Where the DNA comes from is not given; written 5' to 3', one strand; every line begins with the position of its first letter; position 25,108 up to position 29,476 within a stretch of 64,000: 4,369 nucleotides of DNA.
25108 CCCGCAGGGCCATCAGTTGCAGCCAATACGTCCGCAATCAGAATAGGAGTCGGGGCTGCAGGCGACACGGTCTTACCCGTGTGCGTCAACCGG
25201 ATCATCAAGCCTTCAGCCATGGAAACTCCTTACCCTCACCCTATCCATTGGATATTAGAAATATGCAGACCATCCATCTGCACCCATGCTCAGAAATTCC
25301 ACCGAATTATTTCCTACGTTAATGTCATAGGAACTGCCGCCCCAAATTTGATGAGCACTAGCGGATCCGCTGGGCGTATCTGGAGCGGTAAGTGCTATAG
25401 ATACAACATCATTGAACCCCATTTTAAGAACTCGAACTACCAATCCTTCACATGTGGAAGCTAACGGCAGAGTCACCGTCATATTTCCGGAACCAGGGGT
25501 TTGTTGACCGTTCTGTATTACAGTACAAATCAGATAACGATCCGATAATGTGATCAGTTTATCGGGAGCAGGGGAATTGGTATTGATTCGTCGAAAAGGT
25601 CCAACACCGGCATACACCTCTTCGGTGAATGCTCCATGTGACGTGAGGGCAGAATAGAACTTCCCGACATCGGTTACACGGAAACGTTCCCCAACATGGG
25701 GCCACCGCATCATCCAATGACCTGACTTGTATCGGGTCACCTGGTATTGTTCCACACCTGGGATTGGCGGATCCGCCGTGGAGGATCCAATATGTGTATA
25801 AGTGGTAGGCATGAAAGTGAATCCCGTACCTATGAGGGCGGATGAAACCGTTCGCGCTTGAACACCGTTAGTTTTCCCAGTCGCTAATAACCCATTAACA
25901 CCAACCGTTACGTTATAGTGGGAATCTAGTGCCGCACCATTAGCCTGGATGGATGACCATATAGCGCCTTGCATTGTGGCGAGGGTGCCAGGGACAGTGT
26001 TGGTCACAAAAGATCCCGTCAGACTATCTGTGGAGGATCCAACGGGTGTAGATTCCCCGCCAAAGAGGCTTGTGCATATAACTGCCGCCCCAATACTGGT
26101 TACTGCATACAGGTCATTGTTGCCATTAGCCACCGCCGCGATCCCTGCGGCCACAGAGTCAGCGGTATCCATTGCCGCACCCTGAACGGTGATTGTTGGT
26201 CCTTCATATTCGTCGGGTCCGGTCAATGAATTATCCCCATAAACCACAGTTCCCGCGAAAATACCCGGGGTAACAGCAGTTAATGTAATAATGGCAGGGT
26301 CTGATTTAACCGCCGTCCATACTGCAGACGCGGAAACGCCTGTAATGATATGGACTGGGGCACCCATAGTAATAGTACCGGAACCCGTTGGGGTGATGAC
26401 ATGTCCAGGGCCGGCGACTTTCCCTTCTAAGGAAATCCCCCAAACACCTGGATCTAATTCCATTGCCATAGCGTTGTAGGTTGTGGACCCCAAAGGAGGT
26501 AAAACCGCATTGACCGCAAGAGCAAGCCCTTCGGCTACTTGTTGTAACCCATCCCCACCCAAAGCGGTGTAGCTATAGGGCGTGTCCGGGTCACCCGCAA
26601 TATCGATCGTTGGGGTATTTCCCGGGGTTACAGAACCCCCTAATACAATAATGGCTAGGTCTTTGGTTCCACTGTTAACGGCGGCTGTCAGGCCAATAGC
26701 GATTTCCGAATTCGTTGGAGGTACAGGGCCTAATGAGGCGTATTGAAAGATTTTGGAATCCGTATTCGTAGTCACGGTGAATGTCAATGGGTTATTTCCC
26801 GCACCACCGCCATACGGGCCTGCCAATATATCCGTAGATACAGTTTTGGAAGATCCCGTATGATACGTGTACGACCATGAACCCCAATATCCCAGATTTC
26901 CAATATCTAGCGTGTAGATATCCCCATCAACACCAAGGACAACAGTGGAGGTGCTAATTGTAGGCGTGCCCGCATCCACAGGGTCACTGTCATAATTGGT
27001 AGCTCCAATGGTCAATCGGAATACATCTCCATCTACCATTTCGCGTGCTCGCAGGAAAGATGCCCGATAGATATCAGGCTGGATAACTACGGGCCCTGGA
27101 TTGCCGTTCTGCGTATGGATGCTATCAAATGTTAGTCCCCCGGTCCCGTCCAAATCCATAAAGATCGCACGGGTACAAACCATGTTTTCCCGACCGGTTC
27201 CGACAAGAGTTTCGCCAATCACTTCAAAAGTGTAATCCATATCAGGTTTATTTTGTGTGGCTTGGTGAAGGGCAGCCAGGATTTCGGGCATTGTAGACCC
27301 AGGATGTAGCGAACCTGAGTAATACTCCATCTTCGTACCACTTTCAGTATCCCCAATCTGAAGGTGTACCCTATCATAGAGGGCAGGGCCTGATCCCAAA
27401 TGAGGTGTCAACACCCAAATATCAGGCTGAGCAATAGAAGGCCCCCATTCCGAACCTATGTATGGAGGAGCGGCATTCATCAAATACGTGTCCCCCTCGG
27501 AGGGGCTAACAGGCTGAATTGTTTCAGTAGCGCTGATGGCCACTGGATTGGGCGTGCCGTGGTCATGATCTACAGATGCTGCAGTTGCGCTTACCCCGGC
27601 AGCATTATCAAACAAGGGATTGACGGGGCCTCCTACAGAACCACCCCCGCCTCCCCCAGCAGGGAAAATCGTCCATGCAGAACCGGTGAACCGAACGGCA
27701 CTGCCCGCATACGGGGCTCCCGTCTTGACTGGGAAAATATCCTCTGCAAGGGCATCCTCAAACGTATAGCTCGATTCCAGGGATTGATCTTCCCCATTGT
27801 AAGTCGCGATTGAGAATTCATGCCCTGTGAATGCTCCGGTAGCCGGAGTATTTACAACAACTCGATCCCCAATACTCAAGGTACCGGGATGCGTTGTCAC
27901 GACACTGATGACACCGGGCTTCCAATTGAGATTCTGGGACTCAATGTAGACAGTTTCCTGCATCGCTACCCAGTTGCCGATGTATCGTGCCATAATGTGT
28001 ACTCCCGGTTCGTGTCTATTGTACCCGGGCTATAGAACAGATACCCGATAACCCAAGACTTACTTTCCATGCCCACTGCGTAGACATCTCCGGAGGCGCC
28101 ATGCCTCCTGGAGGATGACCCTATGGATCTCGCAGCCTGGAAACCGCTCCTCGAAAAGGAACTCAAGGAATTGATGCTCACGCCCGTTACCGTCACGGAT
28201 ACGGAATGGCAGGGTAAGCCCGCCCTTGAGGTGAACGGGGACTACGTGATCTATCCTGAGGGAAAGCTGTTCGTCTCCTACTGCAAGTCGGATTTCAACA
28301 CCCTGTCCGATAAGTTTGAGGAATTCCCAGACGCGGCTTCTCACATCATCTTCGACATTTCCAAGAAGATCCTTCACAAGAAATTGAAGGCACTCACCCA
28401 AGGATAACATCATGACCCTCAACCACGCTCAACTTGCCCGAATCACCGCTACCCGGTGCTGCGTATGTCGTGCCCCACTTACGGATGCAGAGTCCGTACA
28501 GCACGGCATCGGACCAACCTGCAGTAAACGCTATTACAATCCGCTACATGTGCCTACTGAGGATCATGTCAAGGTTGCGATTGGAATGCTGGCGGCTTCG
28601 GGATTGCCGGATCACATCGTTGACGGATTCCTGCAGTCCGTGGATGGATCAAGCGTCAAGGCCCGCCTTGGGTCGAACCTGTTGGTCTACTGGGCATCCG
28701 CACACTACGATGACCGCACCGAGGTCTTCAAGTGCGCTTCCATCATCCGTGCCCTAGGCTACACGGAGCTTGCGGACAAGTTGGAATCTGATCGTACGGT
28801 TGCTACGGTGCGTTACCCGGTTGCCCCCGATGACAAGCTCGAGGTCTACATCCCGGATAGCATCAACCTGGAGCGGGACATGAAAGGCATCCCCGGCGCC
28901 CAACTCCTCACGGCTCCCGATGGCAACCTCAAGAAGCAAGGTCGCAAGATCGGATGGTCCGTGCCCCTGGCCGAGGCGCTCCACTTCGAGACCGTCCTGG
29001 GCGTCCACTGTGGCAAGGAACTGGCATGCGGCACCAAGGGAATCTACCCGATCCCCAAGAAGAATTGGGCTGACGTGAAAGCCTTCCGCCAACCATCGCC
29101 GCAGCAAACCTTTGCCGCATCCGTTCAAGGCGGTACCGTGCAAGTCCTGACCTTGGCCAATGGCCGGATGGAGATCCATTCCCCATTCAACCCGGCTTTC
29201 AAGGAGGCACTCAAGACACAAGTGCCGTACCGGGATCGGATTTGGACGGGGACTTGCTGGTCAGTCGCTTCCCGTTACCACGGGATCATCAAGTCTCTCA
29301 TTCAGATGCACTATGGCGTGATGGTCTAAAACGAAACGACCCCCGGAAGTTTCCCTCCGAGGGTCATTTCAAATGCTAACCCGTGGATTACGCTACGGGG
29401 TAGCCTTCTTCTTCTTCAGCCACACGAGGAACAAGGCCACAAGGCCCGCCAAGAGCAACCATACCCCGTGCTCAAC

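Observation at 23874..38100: Five-copy bipartite motif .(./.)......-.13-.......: an ECF-sigma-like phage promoter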

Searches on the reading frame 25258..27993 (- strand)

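Call 39: search_protein_families(library=pfam, proteins=[window:25258-27993:-], max_evalue=0.001)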
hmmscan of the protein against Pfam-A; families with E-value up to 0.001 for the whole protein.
window:25258-27993:- (912 aa): 1 family
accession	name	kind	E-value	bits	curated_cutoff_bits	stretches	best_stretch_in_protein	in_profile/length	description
PF10983.13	DUF2793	-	1.3e-05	25.5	27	0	32-67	21-56/87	Protein of unknown function (DUF2793)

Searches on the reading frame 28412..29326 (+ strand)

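Call 37: search_protein_families(library=pfam, proteins=[window:28412-29326:+], max_evalue=0.1)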
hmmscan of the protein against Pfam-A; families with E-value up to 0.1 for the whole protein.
window:28412-29326:+ (305 aa): 1 family
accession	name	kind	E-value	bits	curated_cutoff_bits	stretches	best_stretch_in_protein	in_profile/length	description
PF19474.4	DUF6011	-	2e-09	37.2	26.6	1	14-41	9-36/37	Family of unknown function (DUF6011)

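Call 38: search_protein_families(library=phrogs, proteins=[window:28412-29326:+], max_evalue=0.01)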
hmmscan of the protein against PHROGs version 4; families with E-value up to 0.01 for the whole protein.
window:28412-29326:+ (305 aa): 5 families
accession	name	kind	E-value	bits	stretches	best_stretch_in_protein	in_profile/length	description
phrog_636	-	unknown function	3e-07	31.9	1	14-41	205-232/254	-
phrog_6032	-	unknown function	7.1e-05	23.7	1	14-41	247-274/296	-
phrog_4046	-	unknown function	0.0002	21.9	1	15-42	273-300/301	-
phrog_20259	-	unknown function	0.00065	20.6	1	13-42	109-138/140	-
phrog_12580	-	unknown function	0.0094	16.2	0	2-40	217-255/256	-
